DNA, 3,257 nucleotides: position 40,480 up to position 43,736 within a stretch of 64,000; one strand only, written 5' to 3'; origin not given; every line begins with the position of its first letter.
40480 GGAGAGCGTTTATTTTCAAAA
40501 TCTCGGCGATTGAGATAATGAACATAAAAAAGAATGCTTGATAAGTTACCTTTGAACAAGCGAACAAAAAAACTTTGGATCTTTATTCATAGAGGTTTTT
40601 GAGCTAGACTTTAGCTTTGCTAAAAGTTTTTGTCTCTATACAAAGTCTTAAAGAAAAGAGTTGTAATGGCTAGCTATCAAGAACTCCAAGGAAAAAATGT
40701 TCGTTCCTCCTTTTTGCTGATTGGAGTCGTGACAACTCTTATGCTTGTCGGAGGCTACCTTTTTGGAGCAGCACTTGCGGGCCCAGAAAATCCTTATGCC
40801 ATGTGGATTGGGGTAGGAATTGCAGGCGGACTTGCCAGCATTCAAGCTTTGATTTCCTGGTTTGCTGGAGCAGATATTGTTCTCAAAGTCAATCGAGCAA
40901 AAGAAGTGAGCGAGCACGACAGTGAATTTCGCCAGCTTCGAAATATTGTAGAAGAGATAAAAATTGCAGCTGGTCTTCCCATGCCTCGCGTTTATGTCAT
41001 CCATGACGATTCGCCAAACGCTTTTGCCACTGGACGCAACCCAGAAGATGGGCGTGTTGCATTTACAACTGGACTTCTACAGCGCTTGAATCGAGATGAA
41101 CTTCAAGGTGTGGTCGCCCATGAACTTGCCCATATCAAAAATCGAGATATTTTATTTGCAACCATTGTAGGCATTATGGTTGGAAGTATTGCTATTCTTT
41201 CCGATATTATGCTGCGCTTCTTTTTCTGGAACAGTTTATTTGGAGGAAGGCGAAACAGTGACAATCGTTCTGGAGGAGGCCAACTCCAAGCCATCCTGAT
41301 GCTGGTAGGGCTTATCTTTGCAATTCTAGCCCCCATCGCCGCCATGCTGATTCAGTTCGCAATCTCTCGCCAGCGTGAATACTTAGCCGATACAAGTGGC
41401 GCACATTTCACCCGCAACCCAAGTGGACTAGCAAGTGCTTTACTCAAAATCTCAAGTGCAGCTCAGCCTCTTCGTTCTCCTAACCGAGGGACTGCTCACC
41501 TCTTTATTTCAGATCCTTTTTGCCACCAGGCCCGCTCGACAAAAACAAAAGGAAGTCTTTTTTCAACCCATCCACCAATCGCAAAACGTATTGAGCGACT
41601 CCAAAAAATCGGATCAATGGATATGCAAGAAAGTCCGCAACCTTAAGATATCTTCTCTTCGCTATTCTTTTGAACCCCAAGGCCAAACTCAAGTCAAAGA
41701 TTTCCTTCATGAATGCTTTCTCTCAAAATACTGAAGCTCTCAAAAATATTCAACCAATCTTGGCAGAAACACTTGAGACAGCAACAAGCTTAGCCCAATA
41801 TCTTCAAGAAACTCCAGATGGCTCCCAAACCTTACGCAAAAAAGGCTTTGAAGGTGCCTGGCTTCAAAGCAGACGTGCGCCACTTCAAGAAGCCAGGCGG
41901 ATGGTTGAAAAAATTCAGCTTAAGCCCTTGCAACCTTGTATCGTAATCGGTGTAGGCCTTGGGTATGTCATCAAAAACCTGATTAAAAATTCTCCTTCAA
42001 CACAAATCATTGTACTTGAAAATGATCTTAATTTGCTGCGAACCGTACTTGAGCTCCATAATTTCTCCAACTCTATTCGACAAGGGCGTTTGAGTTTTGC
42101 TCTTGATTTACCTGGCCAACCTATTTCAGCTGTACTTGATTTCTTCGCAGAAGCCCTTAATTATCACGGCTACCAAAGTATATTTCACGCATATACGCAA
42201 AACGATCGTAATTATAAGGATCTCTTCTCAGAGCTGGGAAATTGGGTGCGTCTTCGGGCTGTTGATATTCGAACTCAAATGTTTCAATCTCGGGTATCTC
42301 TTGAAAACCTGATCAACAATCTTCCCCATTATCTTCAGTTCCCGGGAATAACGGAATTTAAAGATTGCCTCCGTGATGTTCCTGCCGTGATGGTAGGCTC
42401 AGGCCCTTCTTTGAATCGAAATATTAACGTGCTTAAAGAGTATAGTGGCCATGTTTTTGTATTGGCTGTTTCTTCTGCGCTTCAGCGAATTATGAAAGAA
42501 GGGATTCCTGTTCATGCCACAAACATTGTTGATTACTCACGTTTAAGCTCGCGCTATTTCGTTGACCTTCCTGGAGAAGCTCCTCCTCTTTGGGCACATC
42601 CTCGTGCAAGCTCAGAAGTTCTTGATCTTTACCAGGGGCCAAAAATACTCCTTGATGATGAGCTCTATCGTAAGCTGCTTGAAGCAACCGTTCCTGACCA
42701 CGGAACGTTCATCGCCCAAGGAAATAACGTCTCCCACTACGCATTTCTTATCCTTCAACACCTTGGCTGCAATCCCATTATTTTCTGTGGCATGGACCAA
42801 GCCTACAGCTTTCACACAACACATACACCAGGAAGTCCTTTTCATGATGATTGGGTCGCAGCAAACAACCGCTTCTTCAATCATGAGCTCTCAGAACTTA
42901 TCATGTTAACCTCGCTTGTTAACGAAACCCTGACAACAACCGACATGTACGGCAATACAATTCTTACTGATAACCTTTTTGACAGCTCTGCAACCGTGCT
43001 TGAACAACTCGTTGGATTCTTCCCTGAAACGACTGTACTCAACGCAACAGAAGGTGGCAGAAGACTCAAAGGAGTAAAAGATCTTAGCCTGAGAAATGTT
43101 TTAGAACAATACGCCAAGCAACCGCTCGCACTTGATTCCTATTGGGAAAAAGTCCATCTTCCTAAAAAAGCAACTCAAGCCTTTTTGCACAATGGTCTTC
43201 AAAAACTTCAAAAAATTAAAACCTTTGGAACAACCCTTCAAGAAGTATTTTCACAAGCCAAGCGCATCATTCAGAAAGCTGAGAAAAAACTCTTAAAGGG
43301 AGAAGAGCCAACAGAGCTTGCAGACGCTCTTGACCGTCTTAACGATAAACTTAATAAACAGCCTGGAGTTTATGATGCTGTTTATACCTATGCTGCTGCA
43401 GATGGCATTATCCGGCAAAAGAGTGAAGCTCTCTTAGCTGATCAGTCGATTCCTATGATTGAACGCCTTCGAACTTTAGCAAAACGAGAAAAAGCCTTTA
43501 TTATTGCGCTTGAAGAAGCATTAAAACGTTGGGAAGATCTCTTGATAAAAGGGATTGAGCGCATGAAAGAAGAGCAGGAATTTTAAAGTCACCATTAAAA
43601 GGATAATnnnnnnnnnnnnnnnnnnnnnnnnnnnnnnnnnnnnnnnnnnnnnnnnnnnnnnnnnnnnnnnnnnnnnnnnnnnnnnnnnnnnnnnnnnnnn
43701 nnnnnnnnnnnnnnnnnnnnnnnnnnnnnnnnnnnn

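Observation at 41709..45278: Maf-like DUF115 protein paired with a SPASM-domain radical-SAM homologue, with no flagellin or nonulosonic-acid genes nearby (top candidate for an undescribed modification system)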

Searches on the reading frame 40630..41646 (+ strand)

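Call 3: search_protein_families(library=pfam, proteins=[window:40630-41646:+], max_evalue=0.01)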
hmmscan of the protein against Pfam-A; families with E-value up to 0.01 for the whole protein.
window:40630-41646:+ (338 aa): 3 families
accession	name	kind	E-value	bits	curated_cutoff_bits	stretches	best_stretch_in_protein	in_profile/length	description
PF01435.24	Peptidase_M48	-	6e-36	124.4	20.3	1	99-326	3-184/186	Peptidase family M48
PF05569.17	Peptidase_M56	-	0.00042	20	31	1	142-180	177-215/296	BlaR1 peptidase M56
PF20990.2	DUF2207_C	-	0.0026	17.9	33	0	8-80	119-190/247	Predicted membrane protein (DUF2207) C-terminal domain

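Call 4: search_protein_families(library=ncbifam, proteins=[window:40630-41646:+], max_evalue=0.01)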
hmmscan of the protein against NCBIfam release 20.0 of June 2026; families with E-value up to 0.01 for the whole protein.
window:40630-41646:+ (338 aa): 10 families
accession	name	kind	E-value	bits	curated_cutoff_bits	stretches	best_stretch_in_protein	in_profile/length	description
NF003425.0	PRK04897.1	equivalog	2.3e-94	316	355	1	20-326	6-297/298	zinc metalloprotease HtpX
NF002363.0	PRK01345.1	equivalog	1.5e-74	250.9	422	1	25-333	4-284/318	zinc metalloprotease HtpX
NF002826.0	PRK03001.1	equivalog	1.1e-72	244.7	369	1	24-328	5-279/285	zinc metalloprotease HtpX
NF002839.0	PRK03072.1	equivalog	1.6e-67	227.6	412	1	26-331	12-288/291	zinc metalloprotease HtpX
NF002669.0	PRK02391.1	equivalog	3.3e-58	197.2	341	1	58-328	40-292/298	zinc metalloprotease HtpX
NF002775.0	PRK02870.1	equivalog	1.4e-45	156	285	1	67-325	78-334/338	zinc metalloprotease HtpX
NF003965.0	PRK05457.1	equivalog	3.3e-37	128.4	245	1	61-326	42-283/285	protease HtpX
NF002322.0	PRK01265.1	equivalog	8.8e-34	117.4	275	1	70-280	52-253/325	zinc metalloprotease HtpX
NF052399.1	M48_lipo_LoiP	exception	7e-05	22.4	365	1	103-169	71-133/247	metalloprotease LoiP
NF052400.1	M48_BAM_BepA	equivalog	0.00013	20.9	570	1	121-174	93-143/483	beta-barrel assembly-enhancing protease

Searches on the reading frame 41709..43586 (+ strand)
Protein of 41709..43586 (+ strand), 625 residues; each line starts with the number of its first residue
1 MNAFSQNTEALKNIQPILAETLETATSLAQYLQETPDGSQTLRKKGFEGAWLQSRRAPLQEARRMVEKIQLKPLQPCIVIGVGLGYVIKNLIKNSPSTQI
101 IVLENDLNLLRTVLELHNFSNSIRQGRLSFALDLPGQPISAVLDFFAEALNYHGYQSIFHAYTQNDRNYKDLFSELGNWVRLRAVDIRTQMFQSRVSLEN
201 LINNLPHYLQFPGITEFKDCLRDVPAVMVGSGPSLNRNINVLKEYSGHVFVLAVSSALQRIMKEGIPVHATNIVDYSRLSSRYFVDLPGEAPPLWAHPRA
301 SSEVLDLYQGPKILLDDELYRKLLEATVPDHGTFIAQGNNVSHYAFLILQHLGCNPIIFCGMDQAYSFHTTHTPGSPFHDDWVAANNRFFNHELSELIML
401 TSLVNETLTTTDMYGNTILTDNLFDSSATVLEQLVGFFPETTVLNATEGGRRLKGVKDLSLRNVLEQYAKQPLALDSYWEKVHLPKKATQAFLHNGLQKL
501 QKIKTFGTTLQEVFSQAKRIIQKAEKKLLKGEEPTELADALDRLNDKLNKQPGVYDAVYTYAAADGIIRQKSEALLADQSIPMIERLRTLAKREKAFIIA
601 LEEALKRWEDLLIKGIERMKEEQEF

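Call 3: search_protein_families(library=pfam, proteins=[window:41709-43586:+], max_evalue=0.01)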
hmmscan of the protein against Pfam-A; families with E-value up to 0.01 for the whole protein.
window:41709-43586:+ (625 aa): 2 families
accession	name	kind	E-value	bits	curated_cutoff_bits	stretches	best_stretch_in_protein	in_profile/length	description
PF01973.23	MptE-like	-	9.7e-30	104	34.6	1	199-367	1-169/171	6-hydroxymethylpterin diphosphokinase MptE-like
PF20157.4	Maf_flag10_N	-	2.1e-06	27.8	23.5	1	75-124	113-162/228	Glycosyltransferase Maf N-terminal domain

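Call 4: search_protein_families(library=ncbifam, proteins=[window:41709-43586:+], max_evalue=0.01)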
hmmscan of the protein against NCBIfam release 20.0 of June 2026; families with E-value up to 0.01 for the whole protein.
window:41709-43586:+ (625 aa): 1 family
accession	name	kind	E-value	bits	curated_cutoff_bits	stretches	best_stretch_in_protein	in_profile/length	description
NF050051.1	FlagModPseD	domain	1.2e-23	83.6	670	2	58-271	54-275/640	flagellin modification protein PseD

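Call 51: search_solved_structures(query=window:41709-43583:+, max_evalue=0.01, show_alignments=2)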
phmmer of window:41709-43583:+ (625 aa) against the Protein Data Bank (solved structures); distinct sequences matched with E-value up to 0.01: 0.

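Call 53: search_solved_structures(query=A4, max_evalue=1, show_alignments=2)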
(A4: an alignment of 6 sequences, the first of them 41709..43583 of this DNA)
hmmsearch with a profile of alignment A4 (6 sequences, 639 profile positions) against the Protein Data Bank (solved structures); distinct sequences matched with E-value up to 1: 9.
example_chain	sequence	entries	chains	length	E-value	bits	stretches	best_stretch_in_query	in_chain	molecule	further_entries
5mu5_A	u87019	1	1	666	1.3e-11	46.8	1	77-366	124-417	Uncharacterized protein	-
8sd5_A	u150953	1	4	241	0.00054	21.6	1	201-269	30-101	6-hydroxymethyl-7,8-dihydropterin pyrophosphokinase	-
8sbu_A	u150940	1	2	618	0.0022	19.6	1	201-268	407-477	Maltose/maltodextrin-binding periplasmic protein,6-hydroxymethyl-7,8-dihydropterin pyropho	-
5j2l_B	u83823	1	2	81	0.059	14.8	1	456-531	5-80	protein design 2L4HC2_11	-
3e0l_A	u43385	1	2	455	0.15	13.5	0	137-221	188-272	Guanine deaminase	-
5izs_A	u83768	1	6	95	0.19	13.2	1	477-536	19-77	Designed protein 5L6HC3_1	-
6nx2_A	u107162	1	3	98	0.38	12.2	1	488-554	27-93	Design construct AAA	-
9y5h_B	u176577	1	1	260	0.54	11.7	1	488-636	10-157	sc-t-SNARE-diff-#3.3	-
3csx_A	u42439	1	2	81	0.81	11.1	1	484-555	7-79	Putative uncharacterized protein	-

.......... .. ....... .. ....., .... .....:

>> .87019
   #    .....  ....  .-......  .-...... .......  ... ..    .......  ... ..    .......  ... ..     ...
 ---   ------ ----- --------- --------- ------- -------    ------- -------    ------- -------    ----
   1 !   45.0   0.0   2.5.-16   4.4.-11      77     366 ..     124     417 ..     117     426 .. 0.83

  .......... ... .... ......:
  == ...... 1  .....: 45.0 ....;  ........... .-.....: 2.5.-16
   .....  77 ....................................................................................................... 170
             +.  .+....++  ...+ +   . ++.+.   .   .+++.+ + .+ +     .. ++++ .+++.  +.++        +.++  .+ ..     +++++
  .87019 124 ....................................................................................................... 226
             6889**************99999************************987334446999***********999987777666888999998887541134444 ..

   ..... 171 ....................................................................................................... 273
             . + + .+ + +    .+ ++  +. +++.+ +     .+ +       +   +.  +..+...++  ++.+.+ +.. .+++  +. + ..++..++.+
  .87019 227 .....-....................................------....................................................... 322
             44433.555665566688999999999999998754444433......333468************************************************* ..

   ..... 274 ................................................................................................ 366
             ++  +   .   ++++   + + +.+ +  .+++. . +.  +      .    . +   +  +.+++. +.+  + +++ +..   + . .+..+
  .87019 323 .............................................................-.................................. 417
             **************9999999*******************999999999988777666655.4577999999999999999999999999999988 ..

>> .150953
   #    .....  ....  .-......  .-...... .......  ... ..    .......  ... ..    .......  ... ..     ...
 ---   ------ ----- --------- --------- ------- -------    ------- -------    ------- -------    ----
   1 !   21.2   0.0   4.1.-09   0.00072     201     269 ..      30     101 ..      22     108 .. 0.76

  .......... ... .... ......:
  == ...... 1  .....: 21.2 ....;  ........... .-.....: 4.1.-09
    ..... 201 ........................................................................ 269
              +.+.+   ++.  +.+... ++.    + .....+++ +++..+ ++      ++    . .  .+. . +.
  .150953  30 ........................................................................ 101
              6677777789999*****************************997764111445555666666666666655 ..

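Call 73: find_homologous_proteins(query=window:41709-43583:+, max_evalue=0.00001)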
Query window:41709-43583:+ (625 aa): 82 proteins with E <= 0.00001 among 8000 candidates.
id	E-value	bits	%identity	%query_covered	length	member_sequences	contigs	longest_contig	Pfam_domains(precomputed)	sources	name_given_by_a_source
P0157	0.0e+0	1412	100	100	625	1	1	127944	PF01973.24,PF20157.5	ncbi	-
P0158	2.9e-155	536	41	100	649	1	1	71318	PF01973.24,PF20157.5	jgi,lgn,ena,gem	-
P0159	1.1e-142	495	41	96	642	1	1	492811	PF01973.24,PF20157.5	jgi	-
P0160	2.9e-51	193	26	96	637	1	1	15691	PF01973.24,PF20157.5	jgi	jgi:hypothetical protein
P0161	4.9e-51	192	27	96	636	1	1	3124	PF01973.24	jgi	-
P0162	2.1e-49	187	28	75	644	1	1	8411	PF01973.24,PF20157.5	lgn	-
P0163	4.3e-39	153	25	94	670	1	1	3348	PF01973.24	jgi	jgi:hypothetical protein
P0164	8.7e-39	152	28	75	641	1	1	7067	PF01973.24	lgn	-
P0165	1.8e-38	151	29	75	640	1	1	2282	PF01973.24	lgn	-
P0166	3.0e-37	147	25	88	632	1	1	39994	PF01973.24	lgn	-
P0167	2.2e-33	134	26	75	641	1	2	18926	PF01973.24,PF20157.5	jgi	jgi:hypothetical protein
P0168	2.4e-32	130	28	68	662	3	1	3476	PF01973.24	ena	-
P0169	3.6e-29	120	26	87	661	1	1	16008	PF01973.24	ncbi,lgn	-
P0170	7.2e-29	119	23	81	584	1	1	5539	PF01973.24,PF20157.5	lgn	-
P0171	1.0e-26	112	26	77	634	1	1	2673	PF01973.24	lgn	-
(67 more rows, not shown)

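Call 89: predict_structure(alignment_id=A5)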
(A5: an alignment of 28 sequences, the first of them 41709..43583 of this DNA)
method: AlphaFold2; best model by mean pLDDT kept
length: 625 residues; sequences in the alignment: 28
mean_pLDDT: 89.4   pTM: 0.85
mean pLDDT of the five models: 89.4, 88.7, 88.7, 87.8, 87.4
residues with pLDDT >= 90: 410; 70-90: 187; 50-70: 10; < 50: 18
segments of 3 or more residues with pLDDT < 50: 388-405
pLDDT, mean of each block of 10 residues (from residue 1): 95 95 95 94 83 94 94 92 96 91 95 97 95 87 90 92 88 85 79 87 95 95 97 94 96 96 97 89 92 96 95 93 81 86 96 98 86 80 55 46 59 90 84 92 95 94 97 92 90 93 89 91 91 81 81 89 91 86 90 92 94 95 90
secondary structure, 60 per line:
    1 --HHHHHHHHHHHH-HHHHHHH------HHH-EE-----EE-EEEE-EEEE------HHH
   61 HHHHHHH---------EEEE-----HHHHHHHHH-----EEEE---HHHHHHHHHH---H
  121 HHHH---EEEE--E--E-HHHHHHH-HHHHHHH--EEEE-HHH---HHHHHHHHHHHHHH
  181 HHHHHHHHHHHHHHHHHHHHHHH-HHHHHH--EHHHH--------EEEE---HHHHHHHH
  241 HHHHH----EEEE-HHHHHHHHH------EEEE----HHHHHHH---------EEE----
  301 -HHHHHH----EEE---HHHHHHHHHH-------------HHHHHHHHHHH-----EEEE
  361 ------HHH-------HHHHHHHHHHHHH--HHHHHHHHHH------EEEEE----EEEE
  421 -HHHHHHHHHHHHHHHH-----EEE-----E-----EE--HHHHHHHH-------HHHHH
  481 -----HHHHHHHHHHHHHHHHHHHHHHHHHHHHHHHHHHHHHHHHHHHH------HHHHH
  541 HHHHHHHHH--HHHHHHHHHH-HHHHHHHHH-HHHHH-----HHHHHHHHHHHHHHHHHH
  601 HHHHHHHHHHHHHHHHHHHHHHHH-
elements in order: H3-14 H16-22 E43-46 E48-51 H58-67 E77-80 H86-94 E100-103 H107-116 H120-124 E128-131 H139-145 H147-153 E156-159 H167-203 H205-210 H214-217 E226-229 H233-245 E250-253 H255-263 E270-273 H278-284 E294-296 H302-307 E312-314 H318-327 H341-351 E357-360 H377-389 H392-401 E408-412 E417-420 H422-437 E443-445 H461-468 H476-480 H486-529 H536-549 H552-561 H563-571 H573-577 H583-624

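Call 93: fold_search(model_id=the predicted structure, library=pdb)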
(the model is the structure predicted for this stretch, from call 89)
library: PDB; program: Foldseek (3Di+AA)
matches with E <= 10: 1287; with E <= 0.001: 1
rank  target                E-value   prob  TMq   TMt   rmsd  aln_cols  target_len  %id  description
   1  5mu5                  1.2e-18  1.00  0.50  0.50  10.7       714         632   13  Structure of MAf glycosyltransferase from Magnetospirillum magneticum AMB-1 (released 2017-11-15)
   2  8sd5_B                1.8e-03  1.00  0.22  0.57   9.7       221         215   14  Crystal structure of HPPK from Methanocaldococcus jannaschii (released 2024-07-03)
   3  8sd5_C                8.9e-03  1.00  0.21  0.54   4.9       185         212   17  Crystal structure of HPPK from Methanocaldococcus jannaschii (released 2024-07-03)
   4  8sbu_A                1.0e-02  0.97  0.23  0.24  13.5       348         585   14  Crystal structure of MBP fusion with HPPK from Methanocaldococcus jannaschii (released 2024-07-03)
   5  8sbu_B                1.4e-02  0.96  0.20  0.21  13.7       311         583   12  Crystal structure of MBP fusion with HPPK from Methanocaldococcus jannaschii (released 2024-07-03)
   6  3x43_A                1.5e-02  0.28  0.10  0.18  22.0       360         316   12  Crystal structure of O-ureido-L-serine synthase (released 2015-07-29)
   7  8zkv_C                2.1e-02  0.25  0.12  0.19  24.2       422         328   10  Crystal structure of mutant catalytic domains of threonine deaminase in complex with PLP (released 2024-06-12)
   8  3x43_C                2.4e-02  0.30  0.11  0.18  19.3       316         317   10  Crystal structure of O-ureido-L-serine synthase (released 2015-07-29)
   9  4aec_B                3.4e-02  0.23  0.12  0.20  25.6       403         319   10  Crystal Structure of the Arabidopsis thaliana O-Acetyl-Serine-(Thiol)- Lyase C (released 2012-02-22)
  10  9wj8_D                3.6e-02  0.91  0.12  0.20  14.2       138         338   17  N-methyltransferase 1 complexed with SAH and NCM in Chimonanthus praecox (released 2026-04-01)
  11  7djq_A                3.6e-02  0.25  0.12  0.21  24.7       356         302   11  Crystal Structure of O-acetyl L-serine sulfhydrylase from Haemophilus influenzae in complex with C-Terminal peptide of (released 2020-12-09)
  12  8y1j_B                4.2e-02  0.16  0.12  0.14  28.1       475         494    9  Structure of the pyridoxal 5'-phosphate-dependent (PLP) threonine deaminase ilvA1 from Pseudomonas aeruginosa PAO1 (released 2024-05-22)
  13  5ixj_D                4.2e-02  0.13  0.11  0.16  25.1       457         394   11  Tryptophan Synthase beta-subunit from Pyrococcus furiosus with L-threonine non-covalently bound in the active site (released 2016-08-17)
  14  5bo6_B                4.6e-02  0.66  0.16  0.31  14.5       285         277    9  Structure of human sialyltransferase ST8SiaIII in complex with CDP (released 2015-07-15)
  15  2gn0_MODEL_1_B        4.6e-02  0.23  0.12  0.20  22.6       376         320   11  Crystal structure of dimeric biodegradative threonine deaminase (TdcB) from Salmonella typhimurium at 1.7 A re (released 2006-11-07)
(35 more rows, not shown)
